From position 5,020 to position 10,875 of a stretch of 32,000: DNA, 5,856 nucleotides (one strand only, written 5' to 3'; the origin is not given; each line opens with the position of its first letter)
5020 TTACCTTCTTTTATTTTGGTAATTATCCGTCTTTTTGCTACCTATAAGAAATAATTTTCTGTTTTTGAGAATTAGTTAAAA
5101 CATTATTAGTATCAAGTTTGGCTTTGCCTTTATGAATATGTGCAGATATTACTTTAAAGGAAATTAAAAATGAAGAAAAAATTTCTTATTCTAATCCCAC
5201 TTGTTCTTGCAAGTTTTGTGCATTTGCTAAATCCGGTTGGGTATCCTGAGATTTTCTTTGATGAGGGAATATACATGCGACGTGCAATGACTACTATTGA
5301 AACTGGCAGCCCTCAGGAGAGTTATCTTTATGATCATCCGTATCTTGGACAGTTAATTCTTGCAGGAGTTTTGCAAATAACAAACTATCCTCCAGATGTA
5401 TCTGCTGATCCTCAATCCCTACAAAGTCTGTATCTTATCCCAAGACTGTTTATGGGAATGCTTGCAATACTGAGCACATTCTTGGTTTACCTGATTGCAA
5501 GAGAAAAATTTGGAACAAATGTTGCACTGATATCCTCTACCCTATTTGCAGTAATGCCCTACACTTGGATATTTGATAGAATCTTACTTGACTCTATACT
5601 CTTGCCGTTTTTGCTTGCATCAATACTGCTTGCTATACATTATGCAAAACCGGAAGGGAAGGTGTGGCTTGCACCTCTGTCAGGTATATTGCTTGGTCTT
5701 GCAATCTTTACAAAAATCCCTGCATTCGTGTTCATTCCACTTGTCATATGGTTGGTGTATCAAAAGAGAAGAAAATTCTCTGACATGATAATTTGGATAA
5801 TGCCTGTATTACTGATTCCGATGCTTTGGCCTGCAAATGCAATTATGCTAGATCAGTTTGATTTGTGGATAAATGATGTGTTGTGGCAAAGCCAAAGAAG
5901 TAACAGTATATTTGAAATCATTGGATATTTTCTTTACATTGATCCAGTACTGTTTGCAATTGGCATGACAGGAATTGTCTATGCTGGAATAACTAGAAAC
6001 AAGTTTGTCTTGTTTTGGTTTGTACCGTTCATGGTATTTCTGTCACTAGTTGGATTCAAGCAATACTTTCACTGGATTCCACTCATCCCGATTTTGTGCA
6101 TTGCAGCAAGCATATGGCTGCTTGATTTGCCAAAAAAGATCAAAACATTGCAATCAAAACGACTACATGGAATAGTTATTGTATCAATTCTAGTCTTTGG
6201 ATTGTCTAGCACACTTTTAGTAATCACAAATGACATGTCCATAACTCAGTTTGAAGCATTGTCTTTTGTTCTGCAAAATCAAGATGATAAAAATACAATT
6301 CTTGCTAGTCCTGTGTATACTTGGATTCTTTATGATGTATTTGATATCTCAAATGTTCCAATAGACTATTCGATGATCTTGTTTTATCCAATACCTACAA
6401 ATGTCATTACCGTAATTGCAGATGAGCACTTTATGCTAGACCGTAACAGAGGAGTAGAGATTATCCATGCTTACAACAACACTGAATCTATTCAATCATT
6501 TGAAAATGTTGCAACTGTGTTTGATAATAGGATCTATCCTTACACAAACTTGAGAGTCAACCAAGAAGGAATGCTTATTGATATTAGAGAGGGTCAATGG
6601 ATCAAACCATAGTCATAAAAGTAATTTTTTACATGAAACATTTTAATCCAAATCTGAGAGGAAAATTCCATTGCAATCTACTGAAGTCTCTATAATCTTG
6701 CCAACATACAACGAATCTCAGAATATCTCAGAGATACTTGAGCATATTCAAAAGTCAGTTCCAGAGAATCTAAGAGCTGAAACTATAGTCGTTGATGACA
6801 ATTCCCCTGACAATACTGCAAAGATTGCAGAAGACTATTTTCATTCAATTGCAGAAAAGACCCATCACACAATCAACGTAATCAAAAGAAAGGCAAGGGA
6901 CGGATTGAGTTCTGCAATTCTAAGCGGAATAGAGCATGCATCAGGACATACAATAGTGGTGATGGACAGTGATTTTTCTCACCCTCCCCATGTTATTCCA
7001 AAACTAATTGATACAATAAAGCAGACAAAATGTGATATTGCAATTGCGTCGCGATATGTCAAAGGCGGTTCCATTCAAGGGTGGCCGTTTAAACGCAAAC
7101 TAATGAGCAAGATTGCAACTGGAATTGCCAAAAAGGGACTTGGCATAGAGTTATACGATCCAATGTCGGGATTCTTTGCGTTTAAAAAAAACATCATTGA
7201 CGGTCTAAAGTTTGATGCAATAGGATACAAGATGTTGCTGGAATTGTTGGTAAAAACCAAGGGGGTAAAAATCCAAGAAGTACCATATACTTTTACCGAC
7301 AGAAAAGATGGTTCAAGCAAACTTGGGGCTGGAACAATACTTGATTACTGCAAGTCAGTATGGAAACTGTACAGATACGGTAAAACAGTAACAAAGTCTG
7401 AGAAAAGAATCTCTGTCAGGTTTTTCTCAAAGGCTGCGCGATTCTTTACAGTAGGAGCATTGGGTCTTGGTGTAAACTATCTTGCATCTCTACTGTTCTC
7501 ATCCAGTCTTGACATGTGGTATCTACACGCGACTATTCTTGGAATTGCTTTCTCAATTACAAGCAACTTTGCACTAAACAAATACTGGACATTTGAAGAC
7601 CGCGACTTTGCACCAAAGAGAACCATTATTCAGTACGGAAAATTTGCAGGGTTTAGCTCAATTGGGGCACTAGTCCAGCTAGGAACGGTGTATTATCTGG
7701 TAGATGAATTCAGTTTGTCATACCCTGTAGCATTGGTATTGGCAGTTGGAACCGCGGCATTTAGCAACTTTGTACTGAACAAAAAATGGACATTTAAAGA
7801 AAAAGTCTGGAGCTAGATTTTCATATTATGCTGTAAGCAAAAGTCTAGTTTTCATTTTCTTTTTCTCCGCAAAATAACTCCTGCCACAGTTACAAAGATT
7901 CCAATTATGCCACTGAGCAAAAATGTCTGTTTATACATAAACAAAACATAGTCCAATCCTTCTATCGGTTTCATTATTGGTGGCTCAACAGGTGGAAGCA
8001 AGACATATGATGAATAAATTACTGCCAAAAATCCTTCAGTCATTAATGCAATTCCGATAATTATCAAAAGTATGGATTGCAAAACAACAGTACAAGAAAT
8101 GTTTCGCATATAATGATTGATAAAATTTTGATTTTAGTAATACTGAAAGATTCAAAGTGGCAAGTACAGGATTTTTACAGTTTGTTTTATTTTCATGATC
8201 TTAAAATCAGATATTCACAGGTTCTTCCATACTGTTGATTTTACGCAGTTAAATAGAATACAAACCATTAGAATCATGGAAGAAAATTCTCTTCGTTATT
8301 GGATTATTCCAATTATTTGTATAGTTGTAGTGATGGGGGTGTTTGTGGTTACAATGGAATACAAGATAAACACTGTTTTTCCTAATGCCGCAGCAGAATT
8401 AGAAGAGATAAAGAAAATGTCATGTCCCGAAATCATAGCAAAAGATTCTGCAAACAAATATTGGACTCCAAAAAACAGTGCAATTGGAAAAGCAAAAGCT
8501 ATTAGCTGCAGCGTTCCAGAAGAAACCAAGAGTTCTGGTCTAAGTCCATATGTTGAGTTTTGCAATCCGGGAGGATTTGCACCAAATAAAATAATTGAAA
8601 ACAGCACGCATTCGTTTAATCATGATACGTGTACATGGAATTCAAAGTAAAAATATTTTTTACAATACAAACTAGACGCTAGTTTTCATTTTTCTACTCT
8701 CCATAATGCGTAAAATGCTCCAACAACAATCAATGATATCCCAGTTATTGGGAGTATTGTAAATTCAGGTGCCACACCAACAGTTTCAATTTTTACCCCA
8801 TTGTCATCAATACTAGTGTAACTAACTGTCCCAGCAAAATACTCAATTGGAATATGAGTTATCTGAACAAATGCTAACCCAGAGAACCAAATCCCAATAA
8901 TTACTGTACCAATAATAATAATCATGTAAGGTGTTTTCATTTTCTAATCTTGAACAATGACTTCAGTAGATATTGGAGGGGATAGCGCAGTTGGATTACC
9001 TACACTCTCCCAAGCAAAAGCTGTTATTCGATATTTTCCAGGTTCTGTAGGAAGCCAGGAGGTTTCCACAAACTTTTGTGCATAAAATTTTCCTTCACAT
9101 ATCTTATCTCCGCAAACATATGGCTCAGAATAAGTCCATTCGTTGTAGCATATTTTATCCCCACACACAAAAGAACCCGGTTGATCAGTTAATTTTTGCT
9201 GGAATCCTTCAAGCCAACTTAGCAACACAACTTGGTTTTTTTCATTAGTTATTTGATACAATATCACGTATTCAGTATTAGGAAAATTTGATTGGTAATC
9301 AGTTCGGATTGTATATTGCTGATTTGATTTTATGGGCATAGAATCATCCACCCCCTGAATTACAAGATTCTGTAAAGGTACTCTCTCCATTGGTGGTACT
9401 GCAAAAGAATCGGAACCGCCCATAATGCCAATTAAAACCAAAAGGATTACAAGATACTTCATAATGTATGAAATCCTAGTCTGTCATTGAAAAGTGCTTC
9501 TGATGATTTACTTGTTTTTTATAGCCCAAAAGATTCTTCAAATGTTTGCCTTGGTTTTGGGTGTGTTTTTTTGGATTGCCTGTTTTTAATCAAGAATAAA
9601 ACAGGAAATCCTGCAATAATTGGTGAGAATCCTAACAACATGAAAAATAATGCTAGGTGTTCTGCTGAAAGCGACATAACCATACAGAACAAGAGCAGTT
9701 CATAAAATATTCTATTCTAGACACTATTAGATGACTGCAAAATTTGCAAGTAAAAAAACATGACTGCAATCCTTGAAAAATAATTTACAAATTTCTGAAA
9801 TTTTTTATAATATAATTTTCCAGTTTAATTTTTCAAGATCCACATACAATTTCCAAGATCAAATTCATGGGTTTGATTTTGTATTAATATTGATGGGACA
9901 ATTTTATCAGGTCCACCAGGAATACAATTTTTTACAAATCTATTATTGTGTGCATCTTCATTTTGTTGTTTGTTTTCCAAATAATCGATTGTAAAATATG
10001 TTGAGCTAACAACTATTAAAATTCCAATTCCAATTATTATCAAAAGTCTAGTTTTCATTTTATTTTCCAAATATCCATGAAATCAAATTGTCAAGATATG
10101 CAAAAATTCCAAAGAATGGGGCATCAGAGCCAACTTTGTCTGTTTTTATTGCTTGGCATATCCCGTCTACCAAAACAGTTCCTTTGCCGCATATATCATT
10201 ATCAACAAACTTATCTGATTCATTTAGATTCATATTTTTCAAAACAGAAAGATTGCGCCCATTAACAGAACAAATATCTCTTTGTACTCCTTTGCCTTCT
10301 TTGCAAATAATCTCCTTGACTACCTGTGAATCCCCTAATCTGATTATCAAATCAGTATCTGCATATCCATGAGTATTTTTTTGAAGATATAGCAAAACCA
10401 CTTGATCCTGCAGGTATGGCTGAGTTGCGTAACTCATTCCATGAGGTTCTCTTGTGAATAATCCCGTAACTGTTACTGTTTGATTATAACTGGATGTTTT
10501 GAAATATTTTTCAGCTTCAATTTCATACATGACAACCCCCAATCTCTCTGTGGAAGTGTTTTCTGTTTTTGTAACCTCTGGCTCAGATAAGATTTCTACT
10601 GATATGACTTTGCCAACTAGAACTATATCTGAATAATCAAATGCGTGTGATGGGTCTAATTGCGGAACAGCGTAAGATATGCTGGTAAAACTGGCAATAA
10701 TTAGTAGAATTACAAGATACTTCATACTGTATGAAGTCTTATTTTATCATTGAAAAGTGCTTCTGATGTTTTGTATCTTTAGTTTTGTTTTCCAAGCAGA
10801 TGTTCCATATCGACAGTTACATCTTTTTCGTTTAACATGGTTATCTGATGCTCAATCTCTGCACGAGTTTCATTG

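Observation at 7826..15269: Cassette-like array of secreted or anchored proteins joined by seven exact copies of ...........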

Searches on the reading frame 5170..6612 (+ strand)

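Call 11: search_protein_families(library=pfam, max_evalue=0.01, proteins=[window:5170-6612:+])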
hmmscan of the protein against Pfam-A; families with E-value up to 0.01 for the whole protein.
window:5170-6612:+ (480 aa): 1 family
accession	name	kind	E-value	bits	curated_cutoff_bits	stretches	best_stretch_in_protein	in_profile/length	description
PF13231.12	PMT_2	-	1.6e-14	54.9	26.1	1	93-220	26-155/160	Dolichyl-phosphate-mannose-protein mannosyltransferase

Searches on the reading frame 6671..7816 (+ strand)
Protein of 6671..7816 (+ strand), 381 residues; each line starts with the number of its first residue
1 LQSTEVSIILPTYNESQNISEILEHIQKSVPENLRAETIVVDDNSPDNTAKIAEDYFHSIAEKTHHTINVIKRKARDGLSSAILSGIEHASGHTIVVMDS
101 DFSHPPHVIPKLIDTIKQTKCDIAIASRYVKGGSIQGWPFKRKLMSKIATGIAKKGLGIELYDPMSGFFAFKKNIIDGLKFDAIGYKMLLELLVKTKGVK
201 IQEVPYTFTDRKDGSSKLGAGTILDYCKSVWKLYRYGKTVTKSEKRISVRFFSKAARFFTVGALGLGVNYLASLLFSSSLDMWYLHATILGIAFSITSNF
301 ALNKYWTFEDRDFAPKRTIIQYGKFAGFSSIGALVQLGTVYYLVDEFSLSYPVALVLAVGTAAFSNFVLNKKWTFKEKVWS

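Call 11: search_protein_families(library=pfam, max_evalue=0.01, proteins=[window:6671-7816:+])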
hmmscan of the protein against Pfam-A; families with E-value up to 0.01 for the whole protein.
window:6671-7816:+ (381 aa): 4 families
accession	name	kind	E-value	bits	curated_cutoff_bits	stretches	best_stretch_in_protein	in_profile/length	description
PF00535.33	Glycos_transf_2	-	1.5e-33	116.5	23.3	1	7-176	1-164/168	Glycosyl transferase family 2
PF04138.20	GtrA_DPMS_TM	-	6.5e-24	84.8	26.1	1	257-375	1-117/117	GtrA/DPMS, transmembrane domain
PF13641.12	Glyco_tranf_2_3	-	6.2e-07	30.1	27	1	6-129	3-124/230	Glycosyltransferase like family 2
PF12804.13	NTP_transf_3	-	0.0038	17.9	27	1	67-129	59-124/160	MobA-like NTP transferase domain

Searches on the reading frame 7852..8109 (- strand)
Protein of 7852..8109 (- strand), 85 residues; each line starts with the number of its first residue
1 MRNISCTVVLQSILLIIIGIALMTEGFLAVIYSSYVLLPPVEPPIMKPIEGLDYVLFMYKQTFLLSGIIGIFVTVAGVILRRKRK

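Call 11: search_protein_families(library=pfam, max_evalue=0.01, proteins=[window:7852-8109:-])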
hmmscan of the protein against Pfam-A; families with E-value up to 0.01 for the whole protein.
window:7852-8109:- (85 aa): 0 families

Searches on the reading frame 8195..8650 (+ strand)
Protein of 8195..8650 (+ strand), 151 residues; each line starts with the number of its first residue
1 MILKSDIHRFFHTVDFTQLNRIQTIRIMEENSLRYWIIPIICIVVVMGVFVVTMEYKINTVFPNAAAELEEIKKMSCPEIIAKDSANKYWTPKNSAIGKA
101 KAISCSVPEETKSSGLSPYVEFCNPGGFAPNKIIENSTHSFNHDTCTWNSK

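Call 11: search_protein_families(library=pfam, max_evalue=0.01, proteins=[window:8195-8650:+])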
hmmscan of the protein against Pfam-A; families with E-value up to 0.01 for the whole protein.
window:8195-8650:+ (151 aa): 1 family
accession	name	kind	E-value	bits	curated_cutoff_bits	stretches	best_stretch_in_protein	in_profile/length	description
PF19451.5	DUF5989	-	0.00074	20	27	1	34-53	16-35/49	Family of unknown function (DUF5989)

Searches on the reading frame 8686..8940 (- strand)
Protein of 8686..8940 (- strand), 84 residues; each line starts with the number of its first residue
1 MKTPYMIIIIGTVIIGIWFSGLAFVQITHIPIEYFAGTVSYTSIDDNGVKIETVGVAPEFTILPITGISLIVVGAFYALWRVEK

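Call 10: search_protein_families(library=pfam, max_evalue=0.1, proteins=[window:8686-8940:-])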
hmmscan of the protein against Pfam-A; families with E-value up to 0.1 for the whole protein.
window:8686-8940:- (84 aa): 1 family
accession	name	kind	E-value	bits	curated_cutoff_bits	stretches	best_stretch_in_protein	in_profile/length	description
PF17431.7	YpmT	-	0.005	17.3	25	1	1-29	1-29/60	Uncharacterized YmpT-like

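Call 17: search_protein_families(library=ncbifam, max_evalue=1, proteins=[window:8686-8940:-])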
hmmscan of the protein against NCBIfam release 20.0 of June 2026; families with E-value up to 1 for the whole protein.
window:8686-8940:- (84 aa): 1 family
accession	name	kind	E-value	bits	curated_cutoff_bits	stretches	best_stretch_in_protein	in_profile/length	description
NF037998.2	RND_1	equivalog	0.09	10.4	400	1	3-45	6-48/1237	protein translocase SecDF, variant type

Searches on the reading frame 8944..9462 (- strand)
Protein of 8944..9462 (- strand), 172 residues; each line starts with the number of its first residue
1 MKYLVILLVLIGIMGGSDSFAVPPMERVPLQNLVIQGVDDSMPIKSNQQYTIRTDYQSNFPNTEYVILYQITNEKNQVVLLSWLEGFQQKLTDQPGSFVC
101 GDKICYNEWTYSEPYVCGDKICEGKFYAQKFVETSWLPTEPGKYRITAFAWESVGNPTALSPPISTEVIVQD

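Call 10: search_protein_families(library=pfam, max_evalue=0.1, proteins=[window:8944-9462:-])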
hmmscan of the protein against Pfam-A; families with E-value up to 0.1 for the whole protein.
window:8944-9462:- (172 aa): 1 family
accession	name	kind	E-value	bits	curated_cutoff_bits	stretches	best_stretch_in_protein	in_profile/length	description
PF14524.12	Wzt_C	-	0.091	13.2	30.4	0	44-82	28-66/143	Wzt C-terminal domain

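Call 17: search_protein_families(library=ncbifam, max_evalue=1, proteins=[window:8944-9462:-])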
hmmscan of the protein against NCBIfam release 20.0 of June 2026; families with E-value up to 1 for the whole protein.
window:8944-9462:- (172 aa): 0 families

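Call 77: search_protein_families(library=padloc, max_evalue=0.001, proteins=[window:8944-9462:-])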
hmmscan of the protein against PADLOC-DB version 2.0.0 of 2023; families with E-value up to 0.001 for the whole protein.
window:8944-9462:- (172 aa): 0 families

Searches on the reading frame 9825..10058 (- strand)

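Call 10: search_protein_families(library=pfam, max_evalue=0.1, proteins=[window:9825-10058:-])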
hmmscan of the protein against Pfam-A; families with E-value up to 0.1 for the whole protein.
window:9825-10058:- (77 aa): 1 family
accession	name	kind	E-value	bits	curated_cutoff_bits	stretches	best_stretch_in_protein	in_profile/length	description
PF13800.11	Sigma_reg_N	-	0.02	15.6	26.3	1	5-34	16-45/91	Sigma factor regulator N-terminal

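Call 17: search_protein_families(library=ncbifam, max_evalue=1, proteins=[window:9825-10058:-])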
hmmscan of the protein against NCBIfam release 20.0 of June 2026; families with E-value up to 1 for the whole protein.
window:9825-10058:- (77 aa): 0 families

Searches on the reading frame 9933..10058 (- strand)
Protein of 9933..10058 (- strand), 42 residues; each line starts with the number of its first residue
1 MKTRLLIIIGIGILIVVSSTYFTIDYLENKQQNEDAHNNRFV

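Call 87: find_homologous_proteins(query=A3, max_evalue=10)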
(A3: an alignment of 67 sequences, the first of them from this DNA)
Query A3 (67 sequences) (42 aa, profile of the alignment): 8 proteins with E <= 10 among 221 candidates.
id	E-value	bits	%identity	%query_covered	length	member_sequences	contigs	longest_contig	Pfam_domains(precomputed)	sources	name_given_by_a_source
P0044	3.0e-5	42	100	26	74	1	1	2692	-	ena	-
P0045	3.4e-4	39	52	50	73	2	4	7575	-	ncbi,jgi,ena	-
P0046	6.3e-4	38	100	26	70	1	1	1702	-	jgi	-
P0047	1.0e-3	37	92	29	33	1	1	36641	-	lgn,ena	-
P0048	1.2e-3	37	86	33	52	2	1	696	-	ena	-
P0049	1.9e-2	33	-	-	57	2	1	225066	-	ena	-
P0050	4.1e-1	29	100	14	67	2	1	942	-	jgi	-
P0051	2.3e+0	26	53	45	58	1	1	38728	-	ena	-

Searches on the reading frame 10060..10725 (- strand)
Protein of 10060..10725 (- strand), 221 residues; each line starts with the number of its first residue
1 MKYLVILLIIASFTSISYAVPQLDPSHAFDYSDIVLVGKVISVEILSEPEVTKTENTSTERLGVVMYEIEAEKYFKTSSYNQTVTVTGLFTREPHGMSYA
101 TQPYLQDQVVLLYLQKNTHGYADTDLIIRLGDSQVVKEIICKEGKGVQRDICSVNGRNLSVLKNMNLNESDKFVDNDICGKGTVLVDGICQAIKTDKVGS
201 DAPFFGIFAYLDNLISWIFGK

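Call 10: search_protein_families(library=pfam, max_evalue=0.1, proteins=[window:10060-10725:-])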
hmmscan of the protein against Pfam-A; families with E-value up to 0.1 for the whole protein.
window:10060-10725:- (221 aa): 1 family
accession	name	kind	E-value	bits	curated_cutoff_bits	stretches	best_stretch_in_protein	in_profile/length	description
PF00965.23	TIMP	-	0.0029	17.8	23.1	1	25-86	10-67/183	Tissue inhibitor of metalloproteinase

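Call 17: search_protein_families(library=ncbifam, max_evalue=1, proteins=[window:10060-10725:-])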
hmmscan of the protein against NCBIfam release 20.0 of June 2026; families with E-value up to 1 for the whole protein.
window:10060-10725:- (221 aa): 0 families

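Call 77: search_protein_families(library=padloc, max_evalue=0.001, proteins=[window:10060-10725:-])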
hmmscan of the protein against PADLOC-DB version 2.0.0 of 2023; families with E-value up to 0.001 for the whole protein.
window:10060-10725:- (221 aa): 0 families
